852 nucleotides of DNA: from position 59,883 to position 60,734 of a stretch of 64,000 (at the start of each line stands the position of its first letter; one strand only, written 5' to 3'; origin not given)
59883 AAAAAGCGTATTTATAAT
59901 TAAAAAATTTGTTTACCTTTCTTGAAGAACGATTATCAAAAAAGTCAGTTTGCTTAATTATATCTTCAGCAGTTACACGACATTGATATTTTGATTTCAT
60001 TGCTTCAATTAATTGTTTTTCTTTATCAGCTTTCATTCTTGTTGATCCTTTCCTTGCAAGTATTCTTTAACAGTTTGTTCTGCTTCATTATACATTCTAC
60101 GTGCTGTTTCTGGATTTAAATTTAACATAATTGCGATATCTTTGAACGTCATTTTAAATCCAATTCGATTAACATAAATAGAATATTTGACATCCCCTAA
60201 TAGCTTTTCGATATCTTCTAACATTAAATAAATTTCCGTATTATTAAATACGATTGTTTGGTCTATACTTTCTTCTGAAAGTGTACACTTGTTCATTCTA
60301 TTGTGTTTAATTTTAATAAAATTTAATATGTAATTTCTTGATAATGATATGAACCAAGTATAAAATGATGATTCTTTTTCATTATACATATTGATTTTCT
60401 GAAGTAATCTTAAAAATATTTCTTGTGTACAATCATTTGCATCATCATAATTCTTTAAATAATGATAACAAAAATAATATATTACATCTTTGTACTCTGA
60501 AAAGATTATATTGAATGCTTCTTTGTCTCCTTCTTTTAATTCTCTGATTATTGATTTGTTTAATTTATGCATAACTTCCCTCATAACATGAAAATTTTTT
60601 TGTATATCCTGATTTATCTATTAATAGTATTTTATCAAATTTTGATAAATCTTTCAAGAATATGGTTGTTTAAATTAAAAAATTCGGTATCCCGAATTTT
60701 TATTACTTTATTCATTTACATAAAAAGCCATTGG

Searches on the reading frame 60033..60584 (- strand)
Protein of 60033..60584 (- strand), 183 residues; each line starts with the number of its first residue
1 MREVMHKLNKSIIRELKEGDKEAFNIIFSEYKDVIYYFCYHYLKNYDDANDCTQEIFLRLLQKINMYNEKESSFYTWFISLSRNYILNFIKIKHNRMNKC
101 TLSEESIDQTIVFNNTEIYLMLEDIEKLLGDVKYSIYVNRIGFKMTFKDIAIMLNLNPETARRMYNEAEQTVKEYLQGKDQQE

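Call 48: search_protein_families(library=pfam, proteins=[window:60033-60584:-], max_evalue=0.001)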
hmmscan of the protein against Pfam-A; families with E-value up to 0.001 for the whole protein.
window:60033-60584:- (183 aa): 2 families
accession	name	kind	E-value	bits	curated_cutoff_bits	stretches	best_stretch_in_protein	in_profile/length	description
PF04542.20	Sigma70_r2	-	1.5e-14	53.9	24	1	28-91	2-66/71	Sigma-70 region 2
PF12645.13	HTH_16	-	0.00012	22.5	22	1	12-67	3-64/65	Helix-turn-helix domain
